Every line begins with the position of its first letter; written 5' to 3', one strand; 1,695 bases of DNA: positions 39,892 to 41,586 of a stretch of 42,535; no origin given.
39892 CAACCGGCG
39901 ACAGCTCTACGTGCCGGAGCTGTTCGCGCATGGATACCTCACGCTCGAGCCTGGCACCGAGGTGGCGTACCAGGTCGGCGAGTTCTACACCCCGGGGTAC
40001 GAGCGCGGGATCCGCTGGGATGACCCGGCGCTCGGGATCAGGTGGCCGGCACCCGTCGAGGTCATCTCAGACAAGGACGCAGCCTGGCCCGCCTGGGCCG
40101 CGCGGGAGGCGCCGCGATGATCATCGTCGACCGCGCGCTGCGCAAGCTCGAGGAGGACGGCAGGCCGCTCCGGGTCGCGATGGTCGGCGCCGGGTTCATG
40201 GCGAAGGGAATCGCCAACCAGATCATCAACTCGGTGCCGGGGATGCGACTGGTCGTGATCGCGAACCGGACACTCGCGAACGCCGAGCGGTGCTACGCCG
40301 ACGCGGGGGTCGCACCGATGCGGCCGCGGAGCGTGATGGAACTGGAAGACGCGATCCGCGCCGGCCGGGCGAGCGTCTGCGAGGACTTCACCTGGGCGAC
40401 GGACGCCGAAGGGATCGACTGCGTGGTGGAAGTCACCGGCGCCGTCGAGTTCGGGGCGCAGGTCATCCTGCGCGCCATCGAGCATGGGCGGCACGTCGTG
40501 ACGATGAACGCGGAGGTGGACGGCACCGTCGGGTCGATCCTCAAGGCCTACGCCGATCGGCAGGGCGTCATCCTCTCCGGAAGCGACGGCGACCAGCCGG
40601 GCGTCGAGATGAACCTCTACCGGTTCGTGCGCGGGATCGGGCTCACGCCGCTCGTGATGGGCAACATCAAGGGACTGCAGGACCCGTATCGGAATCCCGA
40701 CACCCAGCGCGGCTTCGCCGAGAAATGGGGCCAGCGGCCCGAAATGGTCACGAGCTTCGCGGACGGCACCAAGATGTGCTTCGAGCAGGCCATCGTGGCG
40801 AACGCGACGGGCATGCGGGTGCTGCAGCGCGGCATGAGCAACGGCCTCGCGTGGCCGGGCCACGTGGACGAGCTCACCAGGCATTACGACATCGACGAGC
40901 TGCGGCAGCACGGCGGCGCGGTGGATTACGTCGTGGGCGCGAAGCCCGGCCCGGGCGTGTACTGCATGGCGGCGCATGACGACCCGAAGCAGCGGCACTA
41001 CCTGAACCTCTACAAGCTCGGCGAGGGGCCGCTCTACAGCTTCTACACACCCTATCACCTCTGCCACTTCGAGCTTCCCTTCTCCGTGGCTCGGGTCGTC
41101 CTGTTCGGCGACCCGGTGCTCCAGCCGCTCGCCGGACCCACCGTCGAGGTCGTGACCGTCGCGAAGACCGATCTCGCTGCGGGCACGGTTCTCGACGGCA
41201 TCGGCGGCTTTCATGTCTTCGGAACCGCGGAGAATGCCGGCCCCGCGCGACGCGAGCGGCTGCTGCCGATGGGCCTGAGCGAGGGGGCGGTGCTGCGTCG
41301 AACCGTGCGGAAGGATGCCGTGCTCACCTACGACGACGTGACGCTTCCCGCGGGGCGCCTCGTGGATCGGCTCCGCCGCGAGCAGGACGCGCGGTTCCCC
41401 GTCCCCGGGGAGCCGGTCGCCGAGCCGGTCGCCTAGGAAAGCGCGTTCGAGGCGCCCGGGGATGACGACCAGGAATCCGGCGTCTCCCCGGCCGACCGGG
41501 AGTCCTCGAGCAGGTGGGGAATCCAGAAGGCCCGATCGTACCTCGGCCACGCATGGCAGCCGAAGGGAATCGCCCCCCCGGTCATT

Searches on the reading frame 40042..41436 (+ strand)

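Call 11: search_protein_families(library=ncbifam, proteins=[window:40042-41436:+], max_evalue=0.001)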
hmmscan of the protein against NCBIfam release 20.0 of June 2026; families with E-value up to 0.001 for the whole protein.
window:40042-41436:+ (464 aa): 2 families
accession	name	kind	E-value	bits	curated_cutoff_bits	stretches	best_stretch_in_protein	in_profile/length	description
NF004976.0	PRK06349.1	subfamily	2.4e-09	36.8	205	1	42-178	4-127/430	homoserine dehydrogenase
NF000744.0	PRK00045.1-3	equivalog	0.00047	19.1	429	1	28-101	169-241/447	glutamyl-tRNA reductase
